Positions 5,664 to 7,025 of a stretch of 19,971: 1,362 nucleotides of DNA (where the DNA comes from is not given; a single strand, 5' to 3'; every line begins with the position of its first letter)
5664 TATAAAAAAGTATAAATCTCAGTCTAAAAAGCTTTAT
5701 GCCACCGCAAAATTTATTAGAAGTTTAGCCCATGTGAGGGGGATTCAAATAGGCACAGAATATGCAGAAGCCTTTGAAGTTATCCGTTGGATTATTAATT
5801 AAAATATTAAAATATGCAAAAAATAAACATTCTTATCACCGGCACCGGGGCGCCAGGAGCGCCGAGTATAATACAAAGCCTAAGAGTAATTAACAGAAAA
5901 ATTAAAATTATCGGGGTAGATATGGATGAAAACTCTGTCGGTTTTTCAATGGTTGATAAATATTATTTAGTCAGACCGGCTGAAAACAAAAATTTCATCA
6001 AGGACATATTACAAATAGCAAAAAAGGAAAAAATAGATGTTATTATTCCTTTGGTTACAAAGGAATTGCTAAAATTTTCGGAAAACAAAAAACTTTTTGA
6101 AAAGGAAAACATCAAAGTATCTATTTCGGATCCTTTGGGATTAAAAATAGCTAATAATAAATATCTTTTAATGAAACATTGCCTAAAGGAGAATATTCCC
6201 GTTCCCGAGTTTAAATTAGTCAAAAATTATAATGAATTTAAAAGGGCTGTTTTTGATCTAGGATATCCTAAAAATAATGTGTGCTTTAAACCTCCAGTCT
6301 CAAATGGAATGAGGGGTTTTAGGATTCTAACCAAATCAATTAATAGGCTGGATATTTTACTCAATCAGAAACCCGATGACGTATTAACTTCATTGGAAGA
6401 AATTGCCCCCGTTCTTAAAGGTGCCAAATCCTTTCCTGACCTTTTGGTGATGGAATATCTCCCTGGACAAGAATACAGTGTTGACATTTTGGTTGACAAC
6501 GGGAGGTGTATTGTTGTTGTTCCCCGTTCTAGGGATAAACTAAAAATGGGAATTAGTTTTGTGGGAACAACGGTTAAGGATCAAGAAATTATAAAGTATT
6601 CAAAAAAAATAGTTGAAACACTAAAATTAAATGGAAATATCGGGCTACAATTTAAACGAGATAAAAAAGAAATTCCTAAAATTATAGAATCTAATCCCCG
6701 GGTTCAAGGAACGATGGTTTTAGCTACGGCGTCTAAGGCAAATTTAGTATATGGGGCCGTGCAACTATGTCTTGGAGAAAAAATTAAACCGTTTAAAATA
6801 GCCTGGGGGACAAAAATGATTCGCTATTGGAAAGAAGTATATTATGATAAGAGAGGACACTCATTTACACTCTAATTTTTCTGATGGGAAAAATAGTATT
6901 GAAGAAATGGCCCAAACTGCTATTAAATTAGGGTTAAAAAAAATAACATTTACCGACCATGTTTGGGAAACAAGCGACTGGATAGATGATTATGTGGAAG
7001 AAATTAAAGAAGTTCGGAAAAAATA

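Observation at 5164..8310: LmbE deacetylase / ATP-grasp ligase / PHP phosphatase / FkbM methyltransferase cassette: candidate sugar amidation-decoration module built from non-canonical folds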

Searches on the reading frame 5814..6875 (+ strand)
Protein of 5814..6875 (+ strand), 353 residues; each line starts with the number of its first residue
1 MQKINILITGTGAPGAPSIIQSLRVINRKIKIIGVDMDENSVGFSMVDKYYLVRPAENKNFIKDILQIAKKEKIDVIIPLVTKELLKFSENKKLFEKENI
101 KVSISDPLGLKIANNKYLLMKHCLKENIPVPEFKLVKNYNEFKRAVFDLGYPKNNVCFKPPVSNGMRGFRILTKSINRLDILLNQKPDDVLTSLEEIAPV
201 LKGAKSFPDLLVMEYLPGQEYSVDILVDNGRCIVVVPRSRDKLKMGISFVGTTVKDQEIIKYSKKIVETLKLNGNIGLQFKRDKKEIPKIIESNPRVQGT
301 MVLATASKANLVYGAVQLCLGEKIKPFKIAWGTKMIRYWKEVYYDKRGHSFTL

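Call 3: search_protein_families(library=pfam, proteins=[window:5814-6875:+], max_evalue=0.01)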
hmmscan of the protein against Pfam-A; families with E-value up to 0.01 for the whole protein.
window:5814-6875:+ (353 aa): 3 families
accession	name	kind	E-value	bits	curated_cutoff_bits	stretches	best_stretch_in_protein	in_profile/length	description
PF15632.11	ATPgrasp_Ter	-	6.8e-34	116.9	29.1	1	206-325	1-115/131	ATP-grasp in the biosynthetic pathway with Ter operon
PF21360.3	PylC-like_N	-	7.7e-15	55.3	27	1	6-102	1-95/96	PylC-like, N-terminal domain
PF02655.19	ATP-grasp_3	-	1.2e-09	38.9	23.2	1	197-300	63-160/160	ATP-grasp domain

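Call 5: search_protein_families(library=ncbifam, proteins=[window:5814-6875:+], max_evalue=0.01)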
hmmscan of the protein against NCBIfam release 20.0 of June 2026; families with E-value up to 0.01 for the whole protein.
window:5814-6875:+ (353 aa): 14 families
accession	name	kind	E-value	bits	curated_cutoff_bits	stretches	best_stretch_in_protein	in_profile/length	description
NF009405.0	PRK12767.1-4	equivalog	5.7e-36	124.1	390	2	202-346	171-317/320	carbamoyl phosphate synthase-like protein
NF009402.0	PRK12767.1-1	equivalog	5.7e-35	120.7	218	1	2-345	1-324/329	carbamoyl phosphate synthase-like protein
NF009403.0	PRK12767.1-2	equivalog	2e-26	93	286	2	19-140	11-132/342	carbamoyl phosphate synthase-like protein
NF009406.0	PRK12767.1-5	equivalog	3.4e-24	85.5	271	1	3-310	2-284/327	carbamoyl phosphate synthase-like protein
NF009404.0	PRK12767.1-3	equivalog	2.6e-18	66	316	1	26-323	22-310/344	carbamoyl phosphate synthase-like protein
NF005315.0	PRK06849.1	equivalog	6.9e-16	58.2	406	1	3-308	4-287/389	hypothetical protein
NF053643.1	Ddl_archaea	equivalog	6.8e-14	51.6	500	1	28-308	21-283/367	putative pseudomurein biosynthesis ATP-grasp protein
TIGR01369.1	CPSaseII_lrg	equivalog_domain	3.1e-08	31.7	1027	1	21-331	582-876/1052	carbamoyl-phosphate synthase (glutamine-hydrolyzing) large subunit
NF003671.0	PRK05294.1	equivalog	4.6e-07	27.8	599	1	61-330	614-872/1058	carbamoyl-phosphate synthase large subunit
NF002563.0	PRK02186.1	subfamily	8.1e-05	21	625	1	110-302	102-282/890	argininosuccinate lyase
NF006766.0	PRK09288.1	equivalog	0.0022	16.8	339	1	4-168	13-164/396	formate-dependent phosphoribosylglycinamide formyltransferase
NF010623.0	PRK14016.1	subfamily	0.0031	15.7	877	1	66-171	166-267/871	cyanophycin synthetase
TIGR02068.2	cya_phycin_syn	equivalog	0.0045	15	850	1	65-171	164-266/862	cyanophycin synthetase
TIGR02144.1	LysX_arch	equivalog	0.0078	15.3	275.6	0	93-162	66-131/281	lysine biosynthesis protein LysX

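Call 6: search_solved_structures(query=window:5814-6875:+, max_evalue=0.1, show_alignments=1)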
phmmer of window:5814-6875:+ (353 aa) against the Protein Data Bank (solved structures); distinct sequences matched with E-value up to 0.1: 3.
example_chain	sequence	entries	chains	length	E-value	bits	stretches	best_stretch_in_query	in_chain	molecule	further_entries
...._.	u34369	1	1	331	1.6e-06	30.6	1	1-129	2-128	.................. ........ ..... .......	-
7lvo_A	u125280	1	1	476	0.0017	20.7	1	62-251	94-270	phosphoribosyl-glycinamide (GAR) synthetase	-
3ax6_A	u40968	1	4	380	0.035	16.4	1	91-152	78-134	Phosphoribosylaminoimidazole carboxylase, ATPase subunit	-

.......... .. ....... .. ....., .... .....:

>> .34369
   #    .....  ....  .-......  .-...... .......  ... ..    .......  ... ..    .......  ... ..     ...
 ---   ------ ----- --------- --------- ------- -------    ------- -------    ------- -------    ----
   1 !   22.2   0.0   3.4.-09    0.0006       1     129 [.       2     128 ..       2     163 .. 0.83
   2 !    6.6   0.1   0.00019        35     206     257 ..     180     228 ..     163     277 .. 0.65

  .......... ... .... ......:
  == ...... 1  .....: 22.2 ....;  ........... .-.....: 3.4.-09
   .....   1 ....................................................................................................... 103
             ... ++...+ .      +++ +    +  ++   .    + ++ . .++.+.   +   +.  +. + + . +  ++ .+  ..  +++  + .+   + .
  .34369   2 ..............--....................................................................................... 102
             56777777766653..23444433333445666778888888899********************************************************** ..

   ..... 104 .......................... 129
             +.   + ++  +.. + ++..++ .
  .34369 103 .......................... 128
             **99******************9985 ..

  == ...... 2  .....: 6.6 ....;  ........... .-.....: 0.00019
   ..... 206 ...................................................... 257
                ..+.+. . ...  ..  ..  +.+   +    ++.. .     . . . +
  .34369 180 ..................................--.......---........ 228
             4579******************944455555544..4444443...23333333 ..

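Call 8: find_homologous_proteins(query=window:5814-6875:+, max_evalue=0.00001)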
Query window:5814-6875:+ (353 aa): 1056 proteins with E <= 0.00001 among 3907 candidates; the best 120 are listed.
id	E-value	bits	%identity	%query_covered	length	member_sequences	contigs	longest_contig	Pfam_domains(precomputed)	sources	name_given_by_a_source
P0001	3.9e-228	774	100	100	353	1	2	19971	PF15632.12,PF02655.20,PF21360.4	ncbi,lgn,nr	ncbi:MAG: ATP-grasp domain-containing protein [Patescibacteria group bacterium]|nr:ATP-grasp domain-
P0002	2.7e-188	643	81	100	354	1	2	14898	PF15632.12,PF02655.20,PF21360.4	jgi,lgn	-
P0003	2.3e-184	630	79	100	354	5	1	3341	PF15632.12,PF02655.20,PF21360.4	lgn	-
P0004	1.3e-178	611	77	100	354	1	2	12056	PF15632.12,PF02655.20,PF21360.4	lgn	-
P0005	1.2e-169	582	73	100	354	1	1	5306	PF15632.12,PF02655.20,PF21360.4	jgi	jgi:carbamoyl-phosphate synthase large subunit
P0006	8.9e-163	559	71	100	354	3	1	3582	PF15632.12,PF02786.23,PF02655.20,PF21360.4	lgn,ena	-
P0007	3.7e-162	557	69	100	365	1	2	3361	PF15632.12,PF02655.20,PF21360.4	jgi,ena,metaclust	metaclust:\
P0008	6.6e-160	550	71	100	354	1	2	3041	PF15632.12,PF02786.23,PF02655.20,PF21360.4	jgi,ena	-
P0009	1.0e-159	549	71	100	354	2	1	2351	PF15632.12,PF02786.23,PF02655.20,PF21360.4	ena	-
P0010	2.4e-159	548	71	100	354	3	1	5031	PF15632.12,PF02786.23,PF02655.20,PF21360.4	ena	-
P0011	2.2e-158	545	68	100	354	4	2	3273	PF15632.12,PF02655.20,PF21360.4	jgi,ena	-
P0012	4.5e-157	541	70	100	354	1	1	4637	PF15632.12,PF02655.20,PF21360.4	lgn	-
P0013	3.1e-154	531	69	100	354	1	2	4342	PF15632.12,PF02655.20,PF21360.4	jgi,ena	-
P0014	4.2e-153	527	68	100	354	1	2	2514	PF15632.12,PF02655.20,PF21360.4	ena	-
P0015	1.1e-149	516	66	100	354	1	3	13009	PF15632.12,PF02786.23,PF02655.20,PF21360.4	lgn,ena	-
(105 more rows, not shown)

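Call 11: find_related_loci(query=A1, collection=genome_contigs, flank=10000)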
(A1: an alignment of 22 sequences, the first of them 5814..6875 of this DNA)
Query A1 (353 aa) in genome_contigs; peptide patterns used: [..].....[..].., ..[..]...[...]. (x = any residue, [..] = any of these).
346 stretches matched a pattern; 189 encode a relative of the query (tblastn E <= 1e-3); the best 80 are kept; 80 distinct loci.
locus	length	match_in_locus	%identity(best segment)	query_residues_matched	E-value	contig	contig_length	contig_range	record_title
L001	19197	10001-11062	66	1-353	2e-153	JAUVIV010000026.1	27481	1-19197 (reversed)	MAG: bacterium isolate CSMAG_437 CSMAG_437_k127_5291901_length_27481_cov_18.4075, whole genome shotgun sequence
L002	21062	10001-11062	65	1-353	6e-153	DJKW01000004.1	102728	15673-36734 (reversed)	MAG TPA_asm: Patescibacteria group bacterium UBA6532 UBA6532_contig_2638, whole genome shotgun sequence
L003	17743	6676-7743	63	1-353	4e-152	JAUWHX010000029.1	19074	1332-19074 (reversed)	MAG: bacterium isolate CSMAG_2279 CSMAG_2279_k141_740613_length_19074_cov_21.0000, whole genome shotgun sequence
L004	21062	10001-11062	59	1-352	9e-135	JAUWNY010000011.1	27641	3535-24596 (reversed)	MAG: Methanophagales archaeon isolate CSMAG_2436 CSMAG_2436_k141_442558_length_27641_cov_73.7239, whole genome shotgun s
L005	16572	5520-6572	60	1-349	3e-134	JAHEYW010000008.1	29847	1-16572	MAG: Bacteroidales bacterium isolate nzgw137 NODE_2248_length_29848_cov_3.086958, whole genome shotgun sequence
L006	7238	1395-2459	58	1-353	2e-133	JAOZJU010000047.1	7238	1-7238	MAG: Arcobacteraceae bacterium isolate GMC1.concoct.100 GMC1_2839_length_7238_cov_7.571210, whole genome shotgun sequenc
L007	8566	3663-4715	58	1-349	1e-132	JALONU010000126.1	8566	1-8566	MAG: Bacteroidales bacterium isolate Prado085 scaffold_15943, whole genome shotgun sequence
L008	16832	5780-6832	59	1-349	1e-132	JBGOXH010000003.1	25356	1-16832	MAG: Bacteroidia bacterium isolate OBJ_0618_130150_71 k141_99585_length_25356_cov_158.2506, whole genome shotgun sequenc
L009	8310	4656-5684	59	1-343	3e-132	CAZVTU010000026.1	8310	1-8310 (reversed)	MAG TPA_asm: uncultured Candidatus Saccharibacteria bacterium isolate binchicken_co6_436 genome assembly, contig: NODE_1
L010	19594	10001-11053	58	1-349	3e-131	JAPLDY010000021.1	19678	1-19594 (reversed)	MAG: Bacteroidia bacterium isolate LacPavin_0920_SED3_MAG_42_11 LacPavin_0920_SED3_scaffold_4517776, whole genome shotgu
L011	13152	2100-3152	58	1-349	6e-131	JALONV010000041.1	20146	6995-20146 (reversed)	MAG: Bacteroidales bacterium isolate Prado086 scaffold_3397, whole genome shotgun sequence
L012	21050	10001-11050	58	1-348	9e-131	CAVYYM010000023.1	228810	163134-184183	MAG: uncultured Bacteroidetes bacterium isolate MFD02979.bin.2.181 genome assembly, contig: contig_26325, whole genome s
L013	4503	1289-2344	59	1-349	1e-131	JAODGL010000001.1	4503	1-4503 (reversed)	MAG: Methanosarcinales archaeon isolate Flange_M5_B8-AMOR_1b 1-CGB-Flange_contig_19546, whole genome shotgun sequence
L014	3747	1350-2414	56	1-353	1e-132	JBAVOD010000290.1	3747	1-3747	MAG: Bacteroidales bacterium isolate MFD02950_ilm_asm_bin18 k127_12168, whole genome shotgun sequence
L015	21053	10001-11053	58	1-349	2e-128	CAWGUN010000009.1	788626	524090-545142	MAG: uncultured Bacteroidales bacterium isolate MFD02809.bin.1.359 genome assembly, contig: contig_67624, whole genome s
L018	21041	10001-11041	55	1-346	3e-126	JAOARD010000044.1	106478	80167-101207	MAG: Bacteroidales bacterium isolate McBI.38 contig_98589, whole genome shotgun sequence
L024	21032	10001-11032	54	6-344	1e-119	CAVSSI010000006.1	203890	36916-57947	MAG: uncultured Bacteroidetes bacterium isolate MFD05513.bin.3.311 genome assembly, contig: contig_38189, whole genome s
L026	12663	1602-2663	46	1-353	1e-110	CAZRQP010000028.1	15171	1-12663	MAG TPA_asm: uncultured Dehalococcoidaceae bacterium isolate binchicken_co116_378 genome assembly, contig: NODE_4007_len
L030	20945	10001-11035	47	1-344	2e-99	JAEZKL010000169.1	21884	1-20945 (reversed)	MAG: Bacillota bacterium isolate OH_CDB_29 k127_817102, whole genome shotgun sequence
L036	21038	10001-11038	44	5-351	5e-96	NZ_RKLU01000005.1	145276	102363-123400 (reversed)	Halonotius terrestris strain F15B halo-c5_consensus_sequence, whole genome shotgun sequence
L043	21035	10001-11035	48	1-344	1e-102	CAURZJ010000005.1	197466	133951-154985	MAG TPA_asm: uncultured Peptococcaceae bacterium isolate ERR9969148_bin.12_MetaWRAP_v1.3_MAG genome assembly, contig: ER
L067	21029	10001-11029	38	4-344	7e-82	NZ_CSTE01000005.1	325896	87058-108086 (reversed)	Haloferax massiliensis strain Arc-Hr, whole genome shotgun sequence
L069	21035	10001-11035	43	1-344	4e-82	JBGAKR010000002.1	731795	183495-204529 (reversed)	MAG: Bacteroidia bacterium isolate MAG_AAO_H125.12 AAOH125-12_opera_contig_27, whole genome shotgun sequence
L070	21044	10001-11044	40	1-347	4e-80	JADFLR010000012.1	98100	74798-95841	MAG: Bacteroidetes bacterium isolate B54T1B5 B54T1B5_NODE55, whole genome shotgun sequence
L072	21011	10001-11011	39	1-339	1e-79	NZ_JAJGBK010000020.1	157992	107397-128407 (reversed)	MAG: Methanoculleus sp. isolate NL_3.1 k141_3514, whole genome shotgun sequence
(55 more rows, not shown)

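Call 18: search_protein_families(library=pfam, proteins=[L005:6532-7206:+, L008:6825-7442:+, L015:11046-11702:+, L018:11138-11761:+, L024:11001-11663:+, L069:11045-11665:+, L070:10935-11699:+, L005:3428-4699:+, L026:2611-3639:+, L026:824-1582:+], max_evalue=0.01)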
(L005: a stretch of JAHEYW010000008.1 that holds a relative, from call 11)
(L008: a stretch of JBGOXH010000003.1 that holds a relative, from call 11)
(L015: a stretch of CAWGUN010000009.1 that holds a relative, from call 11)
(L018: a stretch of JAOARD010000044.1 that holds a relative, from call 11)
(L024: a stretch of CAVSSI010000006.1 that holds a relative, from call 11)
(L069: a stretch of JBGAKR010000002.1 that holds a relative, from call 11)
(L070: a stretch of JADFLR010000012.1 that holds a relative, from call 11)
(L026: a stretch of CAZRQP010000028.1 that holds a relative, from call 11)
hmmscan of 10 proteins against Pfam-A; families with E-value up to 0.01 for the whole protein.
L005:6532-7206:+ (225 aa): 6 families
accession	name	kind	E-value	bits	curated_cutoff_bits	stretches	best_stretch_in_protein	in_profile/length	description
PF13419.12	HAD_2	-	2.5e-23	83.5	23.8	1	27-207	2-173/178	Haloacid dehalogenase-like hydrolase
PF00702.32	Hydrolase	-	1.7e-19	71.4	26.4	1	25-198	3-183/191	haloacid dehalogenase-like hydrolase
PF13242.12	Hydrolase_like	-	5.8e-05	23.4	22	1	169-207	4-43/75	HAD-hyrolase-like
PF13344.12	Hydrolase_6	-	0.00097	19.6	27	0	115-151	17-53/101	Haloacid dehalogenase-like hydrolase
PF12710.13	HAD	-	0.0019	19.1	27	1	27-201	2-187/189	haloacid dehalogenase-like hydrolase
PF11019.14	DUF2608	-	0.0054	16.7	22.6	0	97-155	69-125/244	Protein of unknown function (DUF2608)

L008:6825-7442:+ (206 aa): 4 families
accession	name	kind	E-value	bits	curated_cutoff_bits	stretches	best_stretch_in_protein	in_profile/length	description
PF13419.12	HAD_2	-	4.8e-21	76.1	23.8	1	15-199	1-176/178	Haloacid dehalogenase-like hydrolase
PF00702.32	Hydrolase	-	3.9e-16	60.4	26.4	1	14-189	3-185/191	haloacid dehalogenase-like hydrolase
PF13242.12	Hydrolase_like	-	0.00029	21.1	22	1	158-199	4-46/75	HAD-hyrolase-like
PF13344.12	Hydrolase_6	-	0.0019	18.7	27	0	105-139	18-52/101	Haloacid dehalogenase-like hydrolase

L015:11046-11702:+ (219 aa): 5 families
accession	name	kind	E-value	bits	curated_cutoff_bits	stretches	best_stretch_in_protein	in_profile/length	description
PF13419.12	HAD_2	-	2.7e-23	83.4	23.8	1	16-199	2-176/178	Haloacid dehalogenase-like hydrolase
PF00702.32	Hydrolase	-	2.2e-19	71.1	26.4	1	14-187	3-183/191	haloacid dehalogenase-like hydrolase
PF13242.12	Hydrolase_like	-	0.00052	20.3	22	1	158-199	4-46/75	HAD-hyrolase-like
PF13344.12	Hydrolase_6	-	0.0018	18.7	27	0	102-138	15-51/101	Haloacid dehalogenase-like hydrolase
PF12689.13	Acid_PPase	-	0.007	16.7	27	0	98-214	42-161/169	Acid Phosphatase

L018:11138-11761:+ (208 aa): 4 families
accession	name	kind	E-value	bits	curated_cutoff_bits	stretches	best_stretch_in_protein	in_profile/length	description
PF13419.12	HAD_2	-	1.4e-18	68.1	23.8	1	13-197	2-177/178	Haloacid dehalogenase-like hydrolase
PF00702.32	Hydrolase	-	1.2e-11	45.8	26.4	1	9-192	1-191/191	haloacid dehalogenase-like hydrolase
PF13242.12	Hydrolase_like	-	1.1e-06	28.8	22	1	154-199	3-49/75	HAD-hyrolase-like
PF13344.12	Hydrolase_6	-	0.0067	16.9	27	0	111-155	27-71/101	Haloacid dehalogenase-like hydrolase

L024:11001-11663:+ (221 aa): 6 families
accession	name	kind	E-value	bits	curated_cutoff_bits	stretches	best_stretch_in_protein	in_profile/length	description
PF13419.12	HAD_2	-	1.7e-21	77.6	23.8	1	29-214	1-178/178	Haloacid dehalogenase-like hydrolase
PF00702.32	Hydrolase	-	4.1e-21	76.7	26.4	1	27-208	2-191/191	haloacid dehalogenase-like hydrolase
PF13242.12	Hydrolase_like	-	5.5e-07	29.8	22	1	170-215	3-49/75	HAD-hyrolase-like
PF13344.12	Hydrolase_6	-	6.2e-05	23.4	27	0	114-152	14-52/101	Haloacid dehalogenase-like hydrolase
PF12710.13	HAD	-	0.00016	22.6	27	1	29-200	1-184/189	haloacid dehalogenase-like hydrolase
PF03767.20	Acid_phosphat_B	-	0.0031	17.5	27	1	9-50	62-101/230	HAD superfamily, subfamily IIIB (Acid phosphatase)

L069:11045-11665:+ (207 aa): 5 families
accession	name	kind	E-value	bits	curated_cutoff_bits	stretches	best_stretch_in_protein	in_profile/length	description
PF00406.28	ADK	-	1.4e-50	171.8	26.8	1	19-178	1-150/151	Adenylate kinase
PF13207.12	AAA_17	-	4.9e-34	118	27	1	20-156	1-135/136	AAA domain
PF13238.12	AAA_18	-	3e-05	24.9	29.4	1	18-156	2-126/128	AAA domain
PF13671.12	AAA_33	-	0.003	18.3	27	1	18-157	3-134/143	AAA domain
PF02223.23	Thymidylate_kin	-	0.0066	16.6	27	0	21-74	3-54/185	Thymidylate kinase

L070:10935-11699:+ (255 aa): 3 families
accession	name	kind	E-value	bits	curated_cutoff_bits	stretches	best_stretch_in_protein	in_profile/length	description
PF13419.12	HAD_2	-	1.2e-12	48.7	23.8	1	54-240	1-176/178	Haloacid dehalogenase-like hydrolase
PF00702.32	Hydrolase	-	5.5e-09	37.1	26.4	1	54-236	4-191/191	haloacid dehalogenase-like hydrolase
PF13242.12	Hydrolase_like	-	0.00056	20.2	22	1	198-240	3-46/75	HAD-hyrolase-like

L005:3428-4699:+ (424 aa): 3 families
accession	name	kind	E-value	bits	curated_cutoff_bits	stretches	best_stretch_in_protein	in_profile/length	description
PF13692.12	Glyco_trans_1_4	-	6.1e-06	27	27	1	253-397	2-140/142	Glycosyl transferases group 1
PF00534.26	Glycos_transf_1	-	9.4e-06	25.7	26.4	1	245-414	8-171/172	Glycosyl transferases group 1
PF13439.12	Glyco_transf_4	-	0.0023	18.4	28.5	1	110-239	44-168/170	Glycosyltransferase Family 4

L026:2611-3639:+ (343 aa): 5 families
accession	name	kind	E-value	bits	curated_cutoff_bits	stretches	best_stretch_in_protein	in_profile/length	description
PF13489.12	Methyltransf_23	-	9.6e-15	55.1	27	1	101-215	21-131/164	Methyltransferase domain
PF08241.18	Methyltransf_11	-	3.5e-09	37.6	21.2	1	107-199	1-94/95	Methyltransferase domain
PF08242.18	Methyltransf_12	-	4.4e-08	34.2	30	1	107-198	1-98/98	Methyltransferase domain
PF13649.12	Methyltransf_25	-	3.2e-06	28.2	27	1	106-196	1-97/97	Methyltransferase domain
PF13847.12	Methyltransf_31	-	2.5e-05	24.4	27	1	104-211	5-114/145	Methyltransferase domain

L026:824-1582:+ (253 aa): 2 families
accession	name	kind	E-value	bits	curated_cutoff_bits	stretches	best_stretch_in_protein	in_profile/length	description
PF05711.17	TylF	-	2.7e-26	92.8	23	1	86-237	90-247/264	Macrocin-O-methyltransferase (TylF)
PF13578.12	Methyltransf_24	-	7e-11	43.4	26.3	1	93-216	2-105/105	Methyltransferase domain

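Call 20: search_protein_families(library=ncbifam, proteins=[L005:3428-4699:+, L005:6532-7206:+, L015:11046-11702:+], max_evalue=0.001)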
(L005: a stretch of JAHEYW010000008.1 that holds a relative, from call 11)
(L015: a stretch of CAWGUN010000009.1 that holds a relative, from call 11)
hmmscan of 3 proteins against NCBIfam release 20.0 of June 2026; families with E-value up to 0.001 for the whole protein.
L005:3428-4699:+ (424 aa): 2 families
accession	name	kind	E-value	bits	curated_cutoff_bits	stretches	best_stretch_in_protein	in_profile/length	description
NF047676.1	TeichurnBiosyTuaH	equivalog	5.9e-10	38.6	550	1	162-360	116-318/384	teichuronic acid biosynthesis protein TuaH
TIGR04063.1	stp3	hypoth_equivalog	0.00017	20.6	442.05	1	196-401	149-362/397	TIGR04063 family PEP-CTERM/XrtA system glycosyltransferase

L005:6532-7206:+ (225 aa): 17 families
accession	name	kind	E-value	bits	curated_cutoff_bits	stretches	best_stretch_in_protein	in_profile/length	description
TIGR01662.1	HAD-SF-IIIA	subfamily_domain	1.8e-12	47.5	44.6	1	110-207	23-133/141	HAD-IIIA family hydrolase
TIGR02253.1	CTE7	subfamily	2.3e-12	47.2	169.75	1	26-210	5-192/221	TIGR02253 family HAD-type hydrolase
TIGR01993.1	Pyr-5-nucltdase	equivalog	5.9e-10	39.2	142.9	1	26-198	3-169/183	pyrimidine 5'-nucleotidase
TIGR01549.1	HAD-SF-IA-v1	subfamily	2.3e-08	34.6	23.3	1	116-206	66-149/149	HAD-IA family hydrolase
NF009804.0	PRK13288.1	equivalog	2.9e-08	33.4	218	1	27-207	7-176/215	pyrophosphatase PpaX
TIGR02254.1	YjjG_YfnB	equivalog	4.1e-06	26.4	159.9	1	108-207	93-191/223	YjjG family noncanonical pyrimidine nucleotidase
NF009695.0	PRK13222.1-2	equivalog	5.5e-06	26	225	1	112-207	94-188/226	phosphoglycolate phosphatase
TIGR01681.1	HAD-SF-IIIC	subfamily_domain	2.5e-05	25.1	35.75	0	26-52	3-18/132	HAD-IIIC family phosphatase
TIGR01428.1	HAD_type_II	equivalog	5.3e-05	23.3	125.4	1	111-207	90-185/197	haloacid dehalogenase type II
NF009698.0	PRK13223.1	equivalog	6.2e-05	22.3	466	1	160-208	146-196/272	phosphoglycolate phosphatase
TIGR02252.1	DREG-2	subfamily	9.7e-05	22.2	155.2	1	27-195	4-186/203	HAD hydrolase, REG-2-like, family IA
TIGR01548.1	HAD-SF-IA-hyp1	hypoth_equivalog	0.00018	21.1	140.2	1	116-198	110-190/197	TIGR01548 family HAD-type hydrolase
TIGR03351.1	PhnX-like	hypoth_equivalog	0.00021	21.3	218.9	1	109-210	84-187/220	phosphonatase-like hydrolase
TIGR01488.1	HAD-SF-IB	subfamily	0.00025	21.1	45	0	25-139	1-100/177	HAD-IB family phosphatase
NF009697.0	PRK13222.1-4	equivalog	0.00027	20.3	327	1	113-207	95-188/232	phosphoglycolate phosphatase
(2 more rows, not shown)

L015:11046-11702:+ (219 aa): 11 families
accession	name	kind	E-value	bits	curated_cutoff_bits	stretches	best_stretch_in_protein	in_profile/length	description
TIGR02253.1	CTE7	subfamily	5.5e-12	45.9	169.75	1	15-196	5-189/221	TIGR02253 family HAD-type hydrolase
TIGR01662.1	HAD-SF-IIIA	subfamily_domain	1.9e-10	41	44.6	1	97-201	21-138/141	HAD-IIIA family hydrolase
TIGR01993.1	Pyr-5-nucltdase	equivalog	6.6e-10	39.1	142.9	1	15-189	3-171/183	pyrimidine 5'-nucleotidase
NF009804.0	PRK13288.1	equivalog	8.2e-10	38.5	218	1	15-196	6-176/215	pyrophosphatase PpaX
NF009695.0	PRK13222.1-2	equivalog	7.3e-09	35.4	225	1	11-199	5-191/226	phosphoglycolate phosphatase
TIGR02252.1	DREG-2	subfamily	6e-07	29.4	155.2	1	89-187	93-190/203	HAD hydrolase, REG-2-like, family IA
TIGR01681.1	HAD-SF-IIIC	subfamily_domain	3.1e-06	28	35.75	1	15-166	3-101/132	HAD-IIIC family phosphatase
TIGR01549.1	HAD-SF-IA-v1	subfamily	3.3e-06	27.6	23.3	1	115-194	74-148/149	HAD-IA family hydrolase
TIGR02254.1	YjjG_YfnB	equivalog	9e-06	25.3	159.9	1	99-198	95-193/223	YjjG family noncanonical pyrimidine nucleotidase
NF009697.0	PRK13222.1-4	equivalog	2.1e-05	23.9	327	1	100-196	93-188/232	phosphoglycolate phosphatase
NF053830.1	RUBPPhHalo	equivalog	0.00082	19.1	330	0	100-185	102-186/234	ribulose-1,5-bisphosphate 5-phosphatase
